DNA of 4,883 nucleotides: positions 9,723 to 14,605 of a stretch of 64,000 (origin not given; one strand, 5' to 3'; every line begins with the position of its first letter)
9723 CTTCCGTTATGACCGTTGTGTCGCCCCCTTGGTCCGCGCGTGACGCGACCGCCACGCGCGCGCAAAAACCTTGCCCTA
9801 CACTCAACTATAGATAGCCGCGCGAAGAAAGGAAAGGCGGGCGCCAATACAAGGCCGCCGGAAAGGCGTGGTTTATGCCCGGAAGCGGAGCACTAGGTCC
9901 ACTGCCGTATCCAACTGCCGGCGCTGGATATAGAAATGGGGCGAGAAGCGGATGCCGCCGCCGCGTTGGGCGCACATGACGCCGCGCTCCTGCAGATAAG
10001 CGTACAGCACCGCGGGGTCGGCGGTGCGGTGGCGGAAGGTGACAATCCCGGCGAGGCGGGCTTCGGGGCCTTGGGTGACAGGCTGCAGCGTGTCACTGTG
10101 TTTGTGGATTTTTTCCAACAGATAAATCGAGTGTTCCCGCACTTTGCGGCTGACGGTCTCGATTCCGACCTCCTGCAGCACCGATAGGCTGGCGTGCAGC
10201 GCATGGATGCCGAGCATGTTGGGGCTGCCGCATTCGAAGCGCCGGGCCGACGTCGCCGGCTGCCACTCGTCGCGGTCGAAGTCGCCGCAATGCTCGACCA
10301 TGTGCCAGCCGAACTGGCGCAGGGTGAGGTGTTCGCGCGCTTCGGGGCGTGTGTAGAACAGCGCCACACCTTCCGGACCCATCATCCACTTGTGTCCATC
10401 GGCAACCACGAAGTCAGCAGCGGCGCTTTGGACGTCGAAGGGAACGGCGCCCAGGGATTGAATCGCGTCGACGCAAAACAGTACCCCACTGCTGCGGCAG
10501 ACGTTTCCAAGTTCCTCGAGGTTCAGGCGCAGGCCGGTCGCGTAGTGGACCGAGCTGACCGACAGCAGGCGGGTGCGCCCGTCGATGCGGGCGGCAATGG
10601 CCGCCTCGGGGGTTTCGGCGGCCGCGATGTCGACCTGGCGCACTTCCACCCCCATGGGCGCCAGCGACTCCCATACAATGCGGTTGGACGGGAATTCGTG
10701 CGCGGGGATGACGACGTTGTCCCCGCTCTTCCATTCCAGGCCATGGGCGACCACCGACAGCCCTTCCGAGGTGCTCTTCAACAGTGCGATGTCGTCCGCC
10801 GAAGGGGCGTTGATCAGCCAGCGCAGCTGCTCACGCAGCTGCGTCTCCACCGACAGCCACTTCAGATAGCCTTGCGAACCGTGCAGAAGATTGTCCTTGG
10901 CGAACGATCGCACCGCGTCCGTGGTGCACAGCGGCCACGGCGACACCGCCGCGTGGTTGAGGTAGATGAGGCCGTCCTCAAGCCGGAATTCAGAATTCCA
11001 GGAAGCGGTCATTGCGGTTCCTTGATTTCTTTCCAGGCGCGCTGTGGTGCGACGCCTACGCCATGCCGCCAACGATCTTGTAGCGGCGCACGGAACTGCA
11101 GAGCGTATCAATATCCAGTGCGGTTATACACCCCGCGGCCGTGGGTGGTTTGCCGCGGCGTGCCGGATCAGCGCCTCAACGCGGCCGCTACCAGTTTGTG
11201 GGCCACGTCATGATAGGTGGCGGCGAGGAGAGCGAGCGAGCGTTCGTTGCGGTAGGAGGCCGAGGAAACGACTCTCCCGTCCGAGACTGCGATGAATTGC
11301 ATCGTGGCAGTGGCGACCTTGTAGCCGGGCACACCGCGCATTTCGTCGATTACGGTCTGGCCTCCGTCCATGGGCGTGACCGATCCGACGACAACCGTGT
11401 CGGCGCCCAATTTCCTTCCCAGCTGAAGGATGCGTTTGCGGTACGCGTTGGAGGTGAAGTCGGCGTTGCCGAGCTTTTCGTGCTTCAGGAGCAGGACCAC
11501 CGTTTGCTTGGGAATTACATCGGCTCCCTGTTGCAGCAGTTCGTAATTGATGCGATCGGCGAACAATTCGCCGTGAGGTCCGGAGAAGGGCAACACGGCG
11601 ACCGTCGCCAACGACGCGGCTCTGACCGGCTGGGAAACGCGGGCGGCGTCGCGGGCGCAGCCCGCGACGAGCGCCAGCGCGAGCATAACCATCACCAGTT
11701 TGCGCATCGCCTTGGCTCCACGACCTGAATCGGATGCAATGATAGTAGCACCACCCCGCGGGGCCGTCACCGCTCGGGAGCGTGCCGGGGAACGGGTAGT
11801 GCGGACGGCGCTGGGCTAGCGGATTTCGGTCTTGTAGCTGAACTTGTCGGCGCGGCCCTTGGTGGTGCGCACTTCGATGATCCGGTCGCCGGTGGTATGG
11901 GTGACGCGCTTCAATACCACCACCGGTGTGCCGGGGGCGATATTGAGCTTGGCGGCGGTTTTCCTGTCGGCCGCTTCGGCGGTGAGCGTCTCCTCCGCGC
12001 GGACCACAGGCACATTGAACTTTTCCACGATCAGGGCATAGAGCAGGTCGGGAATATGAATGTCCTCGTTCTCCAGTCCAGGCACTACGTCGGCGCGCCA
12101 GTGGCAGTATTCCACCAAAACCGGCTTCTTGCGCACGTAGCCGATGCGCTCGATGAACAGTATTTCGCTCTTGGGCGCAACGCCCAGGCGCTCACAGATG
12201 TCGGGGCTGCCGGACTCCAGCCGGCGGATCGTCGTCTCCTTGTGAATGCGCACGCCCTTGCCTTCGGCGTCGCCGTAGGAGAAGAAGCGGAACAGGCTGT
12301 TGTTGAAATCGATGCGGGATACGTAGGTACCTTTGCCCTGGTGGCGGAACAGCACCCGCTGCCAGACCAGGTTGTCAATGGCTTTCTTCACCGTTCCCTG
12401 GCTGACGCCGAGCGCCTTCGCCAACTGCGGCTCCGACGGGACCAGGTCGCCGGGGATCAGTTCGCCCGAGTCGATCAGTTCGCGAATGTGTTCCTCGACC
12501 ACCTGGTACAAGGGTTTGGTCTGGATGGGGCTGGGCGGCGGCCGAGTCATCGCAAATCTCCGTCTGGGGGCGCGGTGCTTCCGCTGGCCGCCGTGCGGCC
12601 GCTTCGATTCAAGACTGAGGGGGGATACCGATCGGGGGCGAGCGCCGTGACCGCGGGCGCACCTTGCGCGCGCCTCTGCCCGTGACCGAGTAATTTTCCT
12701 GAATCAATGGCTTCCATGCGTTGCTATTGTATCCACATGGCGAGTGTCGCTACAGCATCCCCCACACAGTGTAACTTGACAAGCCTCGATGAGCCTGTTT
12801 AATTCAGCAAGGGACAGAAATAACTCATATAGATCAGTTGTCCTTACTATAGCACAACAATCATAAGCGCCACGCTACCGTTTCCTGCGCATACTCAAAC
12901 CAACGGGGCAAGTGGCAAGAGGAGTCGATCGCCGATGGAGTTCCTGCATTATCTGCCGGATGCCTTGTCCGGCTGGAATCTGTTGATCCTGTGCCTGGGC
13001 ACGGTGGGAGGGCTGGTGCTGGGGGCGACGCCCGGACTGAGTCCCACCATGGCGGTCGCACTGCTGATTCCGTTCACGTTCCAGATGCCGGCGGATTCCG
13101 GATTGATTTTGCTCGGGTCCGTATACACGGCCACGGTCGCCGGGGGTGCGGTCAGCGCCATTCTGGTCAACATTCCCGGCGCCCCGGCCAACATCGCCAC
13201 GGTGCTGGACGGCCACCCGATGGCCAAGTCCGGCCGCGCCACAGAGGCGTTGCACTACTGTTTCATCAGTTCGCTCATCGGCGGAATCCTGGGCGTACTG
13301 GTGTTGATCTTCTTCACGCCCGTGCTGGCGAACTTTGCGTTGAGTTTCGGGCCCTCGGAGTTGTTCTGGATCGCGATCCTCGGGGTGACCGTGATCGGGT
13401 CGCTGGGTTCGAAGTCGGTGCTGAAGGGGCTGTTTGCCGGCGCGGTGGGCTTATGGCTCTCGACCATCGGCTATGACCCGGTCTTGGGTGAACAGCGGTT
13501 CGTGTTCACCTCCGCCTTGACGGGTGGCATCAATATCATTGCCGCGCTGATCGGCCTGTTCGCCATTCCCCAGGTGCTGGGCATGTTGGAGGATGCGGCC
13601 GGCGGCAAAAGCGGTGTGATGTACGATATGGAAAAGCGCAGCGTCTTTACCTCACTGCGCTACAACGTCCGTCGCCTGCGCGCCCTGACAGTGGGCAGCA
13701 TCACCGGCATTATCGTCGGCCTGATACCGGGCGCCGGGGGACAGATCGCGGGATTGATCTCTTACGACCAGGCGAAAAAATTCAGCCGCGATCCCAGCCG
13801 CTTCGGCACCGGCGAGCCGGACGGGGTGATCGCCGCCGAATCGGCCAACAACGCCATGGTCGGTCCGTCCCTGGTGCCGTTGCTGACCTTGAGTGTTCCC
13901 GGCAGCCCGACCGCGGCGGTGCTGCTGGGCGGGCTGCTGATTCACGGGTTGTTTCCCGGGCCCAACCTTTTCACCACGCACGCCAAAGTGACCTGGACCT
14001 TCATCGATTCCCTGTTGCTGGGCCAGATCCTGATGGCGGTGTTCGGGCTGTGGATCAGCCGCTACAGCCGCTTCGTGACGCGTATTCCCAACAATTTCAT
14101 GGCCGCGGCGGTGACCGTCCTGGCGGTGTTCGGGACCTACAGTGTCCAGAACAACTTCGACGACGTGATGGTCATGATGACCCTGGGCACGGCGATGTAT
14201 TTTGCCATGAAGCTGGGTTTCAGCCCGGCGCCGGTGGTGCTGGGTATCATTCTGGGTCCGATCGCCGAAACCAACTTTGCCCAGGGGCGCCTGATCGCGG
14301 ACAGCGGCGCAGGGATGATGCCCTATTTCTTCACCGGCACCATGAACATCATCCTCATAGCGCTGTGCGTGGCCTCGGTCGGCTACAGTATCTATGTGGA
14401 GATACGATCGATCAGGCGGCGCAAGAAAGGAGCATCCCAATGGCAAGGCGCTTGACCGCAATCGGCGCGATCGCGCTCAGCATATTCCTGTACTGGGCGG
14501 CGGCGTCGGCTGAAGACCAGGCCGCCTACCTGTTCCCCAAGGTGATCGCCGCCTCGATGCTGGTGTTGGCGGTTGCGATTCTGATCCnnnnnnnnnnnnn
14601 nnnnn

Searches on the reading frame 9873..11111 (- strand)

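Call 36: search_protein_families(library=pfam, proteins=[window:9873-11111:-], max_evalue=0.00001)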
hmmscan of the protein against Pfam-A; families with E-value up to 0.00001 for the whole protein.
window:9873-11111:- (412 aa): 2 families
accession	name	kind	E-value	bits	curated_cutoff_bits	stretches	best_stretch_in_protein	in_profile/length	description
PF00266.25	Aminotran_5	-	4.4e-54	184.3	21.5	1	49-382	1-337/371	Aminotransferase class-V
PF01041.23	DegT_DnrJ_EryC1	-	1.5e-06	28.1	19.8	1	112-223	46-153/360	DegT/DnrJ/EryC1/StrS aminotransferase family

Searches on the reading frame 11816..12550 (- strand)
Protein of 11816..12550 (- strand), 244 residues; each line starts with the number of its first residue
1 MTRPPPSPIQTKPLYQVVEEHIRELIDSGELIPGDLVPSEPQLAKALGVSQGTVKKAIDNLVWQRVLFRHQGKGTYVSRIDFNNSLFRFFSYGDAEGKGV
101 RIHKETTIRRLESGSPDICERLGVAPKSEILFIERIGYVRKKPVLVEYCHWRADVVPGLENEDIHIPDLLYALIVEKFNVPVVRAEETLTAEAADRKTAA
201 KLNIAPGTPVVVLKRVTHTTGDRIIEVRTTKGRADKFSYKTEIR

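Call 11: search_protein_families(library=ncbifam, proteins=[window:11816-12550:-], max_evalue=0.00001)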
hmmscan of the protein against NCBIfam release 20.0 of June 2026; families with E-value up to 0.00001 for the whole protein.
window:11816-12550:- (244 aa): 19 families
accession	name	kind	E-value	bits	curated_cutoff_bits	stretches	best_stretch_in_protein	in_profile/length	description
NF008491.0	PRK11402.1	subfamily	1.8e-30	106.2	269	1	11-237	9-234/243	GntR family transcriptional regulator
TIGR02018.2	his_ut_repres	equivalog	2.1e-29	102.5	220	1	15-230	1-214/226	histidine utilization transcriptional repressor HutC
NF041547.1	GntR_LSA1692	equivalog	2.1e-24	86.4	275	1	14-241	2-228/233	GntR family transcriptional regulator, LSA1692 subfamily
TIGR02325.1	C_P_lyase_phnF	equivalog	2.9e-23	82.6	156.8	1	14-241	9-236/238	phosphonate metabolism transcriptional regulator PhnF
NF007292.0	PRK09764.1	equivalog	9.4e-23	80.6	281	1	11-229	3-220/240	GntR family transcriptional regulator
TIGR03337.1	phnR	equivalog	2.8e-20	73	296.75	1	15-236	3-223/231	phosphonate utilization transcriptional regulator PhnR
TIGR02404.1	trehalos_R_Bsub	equivalog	9.2e-20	71.3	211.95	1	16-240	3-228/233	trehalose operon repressor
NF052441.1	TransRegRv0792c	equivalog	7.5e-18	64.7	400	1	170-239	173-242/260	Rv0792c family HTH-type transcriptional regulator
NF052282.1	PLP_TF_PdxR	equivalog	4.1e-14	52.5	320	1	13-81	1-69/448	MocR-like pyridoxine biosynthesis transcription factor PdxR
NF011575.0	PRK14999.1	equivalog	5.6e-13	48.7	424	1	11-222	10-219/241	histidine utilization repressor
NF007486.0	PRK10079.1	equivalog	2.9e-12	46.9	363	1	30-237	28-235/241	phosphonate metabolism transcriptional regulator PhnF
NF007741.0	PRK10421.1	equivalog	7.8e-12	45.1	311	1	14-78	8-72/262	transcriptional regulator LldR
NF007001.0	PRK09464.1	equivalog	5.4e-11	42.6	330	1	9-79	6-76/254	pyruvate dehydrogenase complex transcriptional repressor PdhR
NF052286.1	ecto_TF_EhuR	exception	1.6e-09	36.8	480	1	11-80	9-78/458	MocR-like ectoine utilization transcription factor EhuR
NF047563.1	modulin_PmtR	equivalog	1.8e-09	37.7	200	1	11-81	10-80/125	PSM export ABC transporter transcriptional regulator PmtR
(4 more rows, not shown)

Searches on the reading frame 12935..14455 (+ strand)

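Call 11: search_protein_families(library=ncbifam, proteins=[window:12935-14455:+], max_evalue=0.00001)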
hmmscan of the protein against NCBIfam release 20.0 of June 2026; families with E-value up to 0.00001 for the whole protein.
window:12935-14455:+ (506 aa): 0 families

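Call 36: search_protein_families(library=pfam, proteins=[window:12935-14455:+], max_evalue=0.00001)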
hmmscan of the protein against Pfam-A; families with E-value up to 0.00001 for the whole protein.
window:12935-14455:+ (506 aa): 1 family
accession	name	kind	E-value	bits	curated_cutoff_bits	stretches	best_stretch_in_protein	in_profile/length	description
PF01970.21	TctA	-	2.2e-132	442.1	28.9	1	16-436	1-423/423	Tripartite tricarboxylate transporter TctA family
